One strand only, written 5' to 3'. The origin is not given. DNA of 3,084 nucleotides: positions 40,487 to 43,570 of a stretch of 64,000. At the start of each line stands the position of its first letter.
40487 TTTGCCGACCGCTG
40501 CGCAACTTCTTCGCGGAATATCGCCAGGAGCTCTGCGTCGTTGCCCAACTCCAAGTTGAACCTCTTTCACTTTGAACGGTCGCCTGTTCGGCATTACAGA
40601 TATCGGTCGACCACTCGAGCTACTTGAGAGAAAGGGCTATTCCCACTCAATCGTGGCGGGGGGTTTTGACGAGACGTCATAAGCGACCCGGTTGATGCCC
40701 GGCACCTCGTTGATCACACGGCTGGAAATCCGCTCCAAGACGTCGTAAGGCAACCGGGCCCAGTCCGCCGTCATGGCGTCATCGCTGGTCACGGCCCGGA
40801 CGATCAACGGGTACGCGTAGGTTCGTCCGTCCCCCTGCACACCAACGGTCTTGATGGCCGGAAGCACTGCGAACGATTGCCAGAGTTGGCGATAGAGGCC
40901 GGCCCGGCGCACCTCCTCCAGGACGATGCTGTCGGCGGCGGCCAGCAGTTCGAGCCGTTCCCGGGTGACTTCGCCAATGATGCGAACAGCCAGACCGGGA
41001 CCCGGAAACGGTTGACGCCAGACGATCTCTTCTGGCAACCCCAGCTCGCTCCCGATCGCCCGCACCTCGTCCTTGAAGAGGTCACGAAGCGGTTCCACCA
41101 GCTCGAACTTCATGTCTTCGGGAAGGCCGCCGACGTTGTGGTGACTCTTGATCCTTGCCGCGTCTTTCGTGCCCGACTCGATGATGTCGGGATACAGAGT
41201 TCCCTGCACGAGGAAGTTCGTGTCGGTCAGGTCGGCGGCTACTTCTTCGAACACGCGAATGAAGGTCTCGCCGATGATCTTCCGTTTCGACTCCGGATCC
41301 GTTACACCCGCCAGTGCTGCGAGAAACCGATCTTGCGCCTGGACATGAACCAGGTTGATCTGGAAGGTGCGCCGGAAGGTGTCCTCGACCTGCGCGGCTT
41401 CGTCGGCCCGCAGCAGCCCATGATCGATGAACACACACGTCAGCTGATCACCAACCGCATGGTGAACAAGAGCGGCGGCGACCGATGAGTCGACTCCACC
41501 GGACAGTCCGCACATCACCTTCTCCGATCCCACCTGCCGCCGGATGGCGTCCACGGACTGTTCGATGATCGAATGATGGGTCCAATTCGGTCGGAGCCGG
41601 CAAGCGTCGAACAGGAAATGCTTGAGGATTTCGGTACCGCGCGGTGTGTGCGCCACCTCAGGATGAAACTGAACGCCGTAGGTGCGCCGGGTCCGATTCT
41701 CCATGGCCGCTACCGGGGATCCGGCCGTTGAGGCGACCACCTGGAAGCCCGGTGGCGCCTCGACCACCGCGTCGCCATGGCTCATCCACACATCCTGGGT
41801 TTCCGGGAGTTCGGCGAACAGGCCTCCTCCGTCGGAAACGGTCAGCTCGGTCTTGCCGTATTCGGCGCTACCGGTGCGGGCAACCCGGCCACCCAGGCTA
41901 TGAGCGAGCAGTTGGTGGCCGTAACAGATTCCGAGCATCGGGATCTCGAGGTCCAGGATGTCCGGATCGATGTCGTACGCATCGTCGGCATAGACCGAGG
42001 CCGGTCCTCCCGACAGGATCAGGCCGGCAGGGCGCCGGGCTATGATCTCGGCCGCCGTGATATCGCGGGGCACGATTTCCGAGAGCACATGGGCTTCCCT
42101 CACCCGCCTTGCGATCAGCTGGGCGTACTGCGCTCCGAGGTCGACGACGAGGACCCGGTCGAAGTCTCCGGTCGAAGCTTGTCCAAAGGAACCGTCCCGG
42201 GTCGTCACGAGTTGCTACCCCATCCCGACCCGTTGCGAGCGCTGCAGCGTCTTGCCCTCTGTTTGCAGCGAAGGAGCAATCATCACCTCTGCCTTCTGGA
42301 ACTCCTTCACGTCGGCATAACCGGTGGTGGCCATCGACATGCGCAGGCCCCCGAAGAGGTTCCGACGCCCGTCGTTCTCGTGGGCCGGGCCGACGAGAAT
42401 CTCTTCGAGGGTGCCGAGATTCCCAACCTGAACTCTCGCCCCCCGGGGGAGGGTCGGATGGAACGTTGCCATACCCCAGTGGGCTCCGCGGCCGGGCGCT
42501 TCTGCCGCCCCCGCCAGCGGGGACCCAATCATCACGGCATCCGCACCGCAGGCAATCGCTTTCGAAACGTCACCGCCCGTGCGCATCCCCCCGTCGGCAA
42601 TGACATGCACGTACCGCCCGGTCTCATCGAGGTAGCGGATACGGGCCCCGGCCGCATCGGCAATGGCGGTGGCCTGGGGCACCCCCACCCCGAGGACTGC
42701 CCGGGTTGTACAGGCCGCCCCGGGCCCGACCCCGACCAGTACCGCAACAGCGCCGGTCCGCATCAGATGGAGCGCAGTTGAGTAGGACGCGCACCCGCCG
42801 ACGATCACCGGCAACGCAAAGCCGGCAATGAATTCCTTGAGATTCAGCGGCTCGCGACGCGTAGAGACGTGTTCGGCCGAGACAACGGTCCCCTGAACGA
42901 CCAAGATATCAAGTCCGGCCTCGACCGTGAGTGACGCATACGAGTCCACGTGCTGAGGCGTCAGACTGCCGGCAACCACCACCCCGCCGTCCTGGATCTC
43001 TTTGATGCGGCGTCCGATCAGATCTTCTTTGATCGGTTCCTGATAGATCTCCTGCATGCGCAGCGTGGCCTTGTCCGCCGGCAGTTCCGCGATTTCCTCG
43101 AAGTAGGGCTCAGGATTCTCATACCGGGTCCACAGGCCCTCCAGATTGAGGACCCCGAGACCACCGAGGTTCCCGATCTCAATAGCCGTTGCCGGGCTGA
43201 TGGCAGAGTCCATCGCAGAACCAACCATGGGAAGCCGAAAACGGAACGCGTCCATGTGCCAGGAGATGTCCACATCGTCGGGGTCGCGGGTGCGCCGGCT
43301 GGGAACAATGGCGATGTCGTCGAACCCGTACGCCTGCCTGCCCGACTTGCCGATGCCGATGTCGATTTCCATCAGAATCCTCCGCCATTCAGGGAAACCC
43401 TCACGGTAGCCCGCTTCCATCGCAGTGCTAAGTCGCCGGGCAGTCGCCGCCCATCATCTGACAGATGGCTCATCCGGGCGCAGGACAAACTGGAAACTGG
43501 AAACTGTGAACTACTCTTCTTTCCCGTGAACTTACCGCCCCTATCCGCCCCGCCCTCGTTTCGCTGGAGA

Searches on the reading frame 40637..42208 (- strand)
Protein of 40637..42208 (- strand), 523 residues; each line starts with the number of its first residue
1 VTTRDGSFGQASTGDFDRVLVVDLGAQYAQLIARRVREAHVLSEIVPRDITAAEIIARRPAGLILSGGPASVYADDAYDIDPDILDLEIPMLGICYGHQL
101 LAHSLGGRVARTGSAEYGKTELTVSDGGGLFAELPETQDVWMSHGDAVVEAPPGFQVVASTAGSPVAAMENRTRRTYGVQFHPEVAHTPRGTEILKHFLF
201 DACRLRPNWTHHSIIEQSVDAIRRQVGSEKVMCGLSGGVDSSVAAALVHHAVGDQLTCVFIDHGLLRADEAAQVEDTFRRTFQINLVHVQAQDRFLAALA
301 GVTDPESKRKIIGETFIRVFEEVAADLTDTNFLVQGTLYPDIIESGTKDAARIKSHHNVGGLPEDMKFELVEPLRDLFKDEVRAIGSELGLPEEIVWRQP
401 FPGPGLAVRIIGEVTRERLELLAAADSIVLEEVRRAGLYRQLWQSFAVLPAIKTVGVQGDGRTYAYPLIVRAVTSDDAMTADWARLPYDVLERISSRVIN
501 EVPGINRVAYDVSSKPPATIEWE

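Call 24: search_protein_families(library=pfam, proteins=[window:40637-42208:-], max_evalue=0.001)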
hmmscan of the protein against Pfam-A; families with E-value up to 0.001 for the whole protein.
window:40637-42208:- (523 aa): 7 families
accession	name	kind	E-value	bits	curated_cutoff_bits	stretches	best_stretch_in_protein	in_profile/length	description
PF00117.34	GATase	-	1.2e-45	156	22.8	1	20-201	1-189/190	Glutamine amidotransferase class-I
PF00958.27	GMP_synt_C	-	4.2e-43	145.8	27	1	431-522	1-92/92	GMP synthase C terminal domain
PF07722.19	Peptidase_C26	-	2.4e-11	44.2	20.5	1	84-184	101-219/219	Peptidase C26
PF02540.23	NAD_synthase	-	8.3e-11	41.9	21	1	217-294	4-84/242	NAD synthase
PF03054.22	tRNA_Me_trans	-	5.5e-06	26.6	20.6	1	229-262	1-33/202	tRNA methyl transferase HUP domain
PF00733.27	Asn_synthase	-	0.00011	22.4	21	1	220-279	8-68/354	Asparagine synthase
PF06508.19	QueC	-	0.00066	19.7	22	0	231-291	2-60/210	Queuosine biosynthesis protein QueC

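Call 76: find_homologous_proteins(query=window:40637-42208:-, max_evalue=1e-100)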
Query window:40637-42208:- (523 aa): 8000 proteins with E <= 1e-100 among 8000 candidates; the best 120 are listed.
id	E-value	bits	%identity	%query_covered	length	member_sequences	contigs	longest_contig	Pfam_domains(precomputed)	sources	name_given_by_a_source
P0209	0.0e+0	1095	92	100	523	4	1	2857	PF00958.28,PF07722.20,PF03054.23,PF00117.35,PF02540.24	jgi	jgi:GMP synthase (glutamine-hydrolysing)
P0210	0.0e+0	1094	92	100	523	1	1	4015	PF00958.28,PF07722.20,PF03054.23,PF00117.35,PF02540.24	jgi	jgi:GMP synthase (glutamine-hydrolysing)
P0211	0.0e+0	1092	92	100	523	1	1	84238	PF00958.28,PF07722.20,PF03054.23,PF00117.35,PF02540.24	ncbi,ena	-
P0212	0.0e+0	1091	92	100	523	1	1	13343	PF00958.28,PF07722.20,PF03054.23,PF00117.35,PF02540.24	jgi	jgi:GMP synthase (glutamine-hydrolysing)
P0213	0.0e+0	1090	92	100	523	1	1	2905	PF00958.28,PF07722.20,PF03054.23,PF00117.35,PF02540.24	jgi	jgi:GMP synthase (glutamine-hydrolysing)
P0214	0.0e+0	1089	92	100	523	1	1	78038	PF00958.28,PF07722.20,PF03054.23,PF00117.35,PF02540.24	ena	-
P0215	0.0e+0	1086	92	100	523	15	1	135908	PF00958.28,PF07722.20,PF03054.23,PF00117.35,PF02540.24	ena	-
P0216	0.0e+0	1084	91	100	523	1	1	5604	PF00958.28,PF07722.20,PF03054.23,PF00117.35,PF02540.24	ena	-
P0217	0.0e+0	1083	91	100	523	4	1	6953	PF00958.28,PF07722.20,PF03054.23,PF00117.35,PF02540.24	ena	-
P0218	0.0e+0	1082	91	100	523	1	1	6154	PF00958.28,PF07722.20,PF03054.23,PF00117.35,PF02540.24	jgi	-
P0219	0.0e+0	1082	92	100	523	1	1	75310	PF00958.28,PF07722.20,PF03054.23,PF00117.35,PF02540.24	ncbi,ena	-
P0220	0.0e+0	1081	91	100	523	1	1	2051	PF00958.28,PF07722.20,PF03054.23,PF00117.35,PF02540.24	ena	-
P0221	0.0e+0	1079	91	100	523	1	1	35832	PF00958.28,PF07722.20,PF03054.23,PF00117.35,PF02540.24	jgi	jgi:GMP synthase (glutamine-hydrolysing)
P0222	0.0e+0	1076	90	100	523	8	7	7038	PF00958.28,PF07722.20,PF03054.23,PF00117.35,PF02540.24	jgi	-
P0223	0.0e+0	1076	90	100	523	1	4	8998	PF00958.28,PF07722.20,PF03054.23,PF00117.35,PF02540.24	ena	-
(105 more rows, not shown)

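Call 77: find_encoding_contigs(protein=P0215, flank=10000, max_places=3)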
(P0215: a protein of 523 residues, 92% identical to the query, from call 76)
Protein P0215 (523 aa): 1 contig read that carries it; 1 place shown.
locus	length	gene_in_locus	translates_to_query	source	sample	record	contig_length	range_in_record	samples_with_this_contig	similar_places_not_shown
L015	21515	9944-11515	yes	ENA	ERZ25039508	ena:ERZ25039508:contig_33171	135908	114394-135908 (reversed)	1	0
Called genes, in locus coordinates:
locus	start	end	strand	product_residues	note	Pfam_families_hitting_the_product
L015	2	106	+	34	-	?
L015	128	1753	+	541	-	PF00118:Cpn60_TCP1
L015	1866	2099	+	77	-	-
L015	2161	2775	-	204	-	PF13302:Acetyltransf_3, PF13420:Acetyltransf_4, PF00583:Acetyltransf_1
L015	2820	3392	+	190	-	PF00293:NUDIX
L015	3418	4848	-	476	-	PF00282:Pyridoxal_deC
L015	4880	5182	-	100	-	PF08502:LeuA_dimer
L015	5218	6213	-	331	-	PF00682:HMGL-like, PF22617:HCS_D2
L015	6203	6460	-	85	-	PF00682:HMGL-like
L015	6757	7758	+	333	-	PF00579:tRNA-synt_1b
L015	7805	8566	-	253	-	PF02517:Rce1-like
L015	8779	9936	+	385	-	PF00478:IMPDH, PF01070:FMN_dh, PF01645:Glu_synthase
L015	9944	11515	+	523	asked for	PF07722:Peptidase_C26, PF00117:GATase, PF02540:NAD_synthase (weak), PF03054:tRNA_Me_trans (faint), PF00958:GMP_synt_C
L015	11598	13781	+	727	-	PF01627:Hpt, PF02518:HATPase_c, PF01584:CheW, PF00072:Response_reg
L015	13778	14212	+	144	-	PF00072:Response_reg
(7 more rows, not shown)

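Call 78: find_encoding_contigs(protein=P0211, flank=10000, max_places=3)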
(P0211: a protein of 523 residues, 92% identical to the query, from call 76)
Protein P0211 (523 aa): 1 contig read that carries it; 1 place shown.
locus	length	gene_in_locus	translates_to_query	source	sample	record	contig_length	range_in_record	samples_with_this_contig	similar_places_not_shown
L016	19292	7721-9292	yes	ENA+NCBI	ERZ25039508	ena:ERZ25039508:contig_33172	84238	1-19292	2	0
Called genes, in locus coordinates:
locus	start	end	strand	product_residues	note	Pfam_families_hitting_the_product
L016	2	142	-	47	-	?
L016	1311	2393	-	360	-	PF00282:Pyridoxal_deC, PF01212:Beta_elim_lyase (faint)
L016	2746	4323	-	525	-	PF00682:HMGL-like, PF22617:HCS_D2, PF08502:LeuA_dimer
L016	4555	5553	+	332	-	PF00579:tRNA-synt_1b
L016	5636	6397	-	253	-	PF02517:Rce1-like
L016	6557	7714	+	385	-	PF00478:IMPDH, PF01070:FMN_dh, PF01645:Glu_synthase (weak)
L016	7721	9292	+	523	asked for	PF07722:Peptidase_C26, PF00117:GATase, PF02540:NAD_synthase (weak), PF03054:tRNA_Me_trans (faint), PF00958:GMP_synt_C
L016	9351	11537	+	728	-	PF01627:Hpt, PF02518:HATPase_c, PF01584:CheW, PF00072:Response_reg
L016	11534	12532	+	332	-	PF00072:Response_reg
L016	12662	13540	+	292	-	PF00512:HisKA, PF02518:HATPase_c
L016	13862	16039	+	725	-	PF00580:UvrD-helicase, PF13245:AAA_19, PF13361:UvrD_C, PF13538:UvrD_C_2 (weak), PF21196:PcrA_UvrD_tudor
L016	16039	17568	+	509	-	PF05977:MFS_3, PF07690:MFS_1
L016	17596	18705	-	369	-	PF00923:TAL_FSA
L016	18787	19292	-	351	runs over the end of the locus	PF00551:Formyl_trans_N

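Call 86: find_encoding_contigs(protein=P0214, flank=10000, max_places=2)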
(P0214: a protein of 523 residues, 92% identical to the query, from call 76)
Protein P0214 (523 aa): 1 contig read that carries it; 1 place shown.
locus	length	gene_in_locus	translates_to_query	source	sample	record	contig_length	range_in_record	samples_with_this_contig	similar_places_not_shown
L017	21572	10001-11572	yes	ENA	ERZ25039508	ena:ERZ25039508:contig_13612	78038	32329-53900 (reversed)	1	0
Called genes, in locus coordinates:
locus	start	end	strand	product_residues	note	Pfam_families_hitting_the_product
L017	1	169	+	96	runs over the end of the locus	PF00166:Cpn10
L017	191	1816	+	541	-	PF00118:Cpn60_TCP1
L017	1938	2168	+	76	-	-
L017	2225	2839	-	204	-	PF13302:Acetyltransf_3, PF13420:Acetyltransf_4 (weak), PF00583:Acetyltransf_1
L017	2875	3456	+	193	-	PF00293:NUDIX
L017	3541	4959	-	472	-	PF00282:Pyridoxal_deC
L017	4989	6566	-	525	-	PF00682:HMGL-like, PF22617:HCS_D2, PF08502:LeuA_dimer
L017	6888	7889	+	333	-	PF00579:tRNA-synt_1b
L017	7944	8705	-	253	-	PF02517:Rce1-like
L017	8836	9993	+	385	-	PF00478:IMPDH, PF01070:FMN_dh, PF01645:Glu_synthase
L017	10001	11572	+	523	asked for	PF00117:GATase, PF07722:Peptidase_C26, PF02540:NAD_synthase (weak), PF03054:tRNA_Me_trans (faint), PF00958:GMP_synt_C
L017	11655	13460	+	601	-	PF01627:Hpt, PF02518:HATPase_c, PF01584:CheW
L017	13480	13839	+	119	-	PF00072:Response_reg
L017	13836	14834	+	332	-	PF00072:Response_reg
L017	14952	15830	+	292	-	PF00512:HisKA, PF02518:HATPase_c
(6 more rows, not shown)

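Call 87: find_encoding_contigs(protein=P0219, flank=10000, max_places=2)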
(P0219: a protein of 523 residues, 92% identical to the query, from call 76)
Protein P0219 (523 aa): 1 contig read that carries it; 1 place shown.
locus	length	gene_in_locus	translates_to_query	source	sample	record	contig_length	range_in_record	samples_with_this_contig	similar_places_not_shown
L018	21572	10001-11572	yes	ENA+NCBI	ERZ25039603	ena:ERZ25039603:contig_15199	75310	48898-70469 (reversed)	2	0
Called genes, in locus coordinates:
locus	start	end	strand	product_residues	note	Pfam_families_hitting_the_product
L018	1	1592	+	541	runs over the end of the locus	PF00118:Cpn60_TCP1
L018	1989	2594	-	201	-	PF13302:Acetyltransf_3, PF13420:Acetyltransf_4 (weak), PF00583:Acetyltransf_1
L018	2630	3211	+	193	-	PF00293:NUDIX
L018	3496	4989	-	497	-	PF00282:Pyridoxal_deC, PF01212:Beta_elim_lyase (faint)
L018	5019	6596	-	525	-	PF00682:HMGL-like, PF22617:HCS_D2, PF08502:LeuA_dimer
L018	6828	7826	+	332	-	PF00579:tRNA-synt_1b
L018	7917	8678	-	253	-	PF02517:Rce1-like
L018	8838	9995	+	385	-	PF00478:IMPDH, PF01070:FMN_dh, PF01645:Glu_synthase (weak)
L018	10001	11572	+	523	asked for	PF07722:Peptidase_C26, PF00117:GATase, PF02540:NAD_synthase (weak), PF03054:tRNA_Me_trans (faint), PF00958:GMP_synt_C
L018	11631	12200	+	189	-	PF01627:Hpt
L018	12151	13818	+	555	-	PF02518:HATPase_c, PF01584:CheW, PF00072:Response_reg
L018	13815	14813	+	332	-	PF00072:Response_reg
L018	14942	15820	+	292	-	PF00512:HisKA, PF02518:HATPase_c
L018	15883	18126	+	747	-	PF00580:UvrD-helicase, PF13245:AAA_19, PF13604:AAA_30 (faint), PF13361:UvrD_C, PF13538:UvrD_C_2 (weak), PF21196:PcrA_UvrD_tudor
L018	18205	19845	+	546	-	PF05977:MFS_3, PF07690:MFS_1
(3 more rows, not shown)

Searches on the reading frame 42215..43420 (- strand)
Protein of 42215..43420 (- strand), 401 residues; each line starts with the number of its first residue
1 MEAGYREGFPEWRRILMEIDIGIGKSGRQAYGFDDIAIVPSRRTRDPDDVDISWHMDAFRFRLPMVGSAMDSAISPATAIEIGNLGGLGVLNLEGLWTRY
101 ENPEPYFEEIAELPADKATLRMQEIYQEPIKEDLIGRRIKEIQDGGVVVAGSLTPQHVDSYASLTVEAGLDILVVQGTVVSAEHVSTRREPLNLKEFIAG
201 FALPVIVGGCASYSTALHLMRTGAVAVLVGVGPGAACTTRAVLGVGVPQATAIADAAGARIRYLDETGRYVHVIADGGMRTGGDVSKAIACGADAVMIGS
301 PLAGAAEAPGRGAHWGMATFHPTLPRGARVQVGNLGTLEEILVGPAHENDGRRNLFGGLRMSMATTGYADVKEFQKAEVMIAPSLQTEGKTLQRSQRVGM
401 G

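Call 24: search_protein_families(library=pfam, proteins=[window:42215-43420:-], max_evalue=0.001)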
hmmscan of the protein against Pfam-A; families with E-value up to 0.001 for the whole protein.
window:42215-43420:- (401 aa): 4 families
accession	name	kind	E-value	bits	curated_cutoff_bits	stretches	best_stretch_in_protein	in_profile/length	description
PF00478.31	IMPDH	-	2.7e-47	161.9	25.6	1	31-311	2-248/345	IMP dehydrogenase / GMP reductase domain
PF01070.24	FMN_dh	-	1.8e-08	34.3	24.9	1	187-310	203-313/350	FMN-dependent dehydrogenase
PF01645.23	Glu_synthase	-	2e-06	27.6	20.4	1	232-300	240-305/369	Conserved region in glutamate synthase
PF05690.20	ThiG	-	0.00054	19.8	23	0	248-308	154-213/247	Thiazole biosynthesis protein ThiG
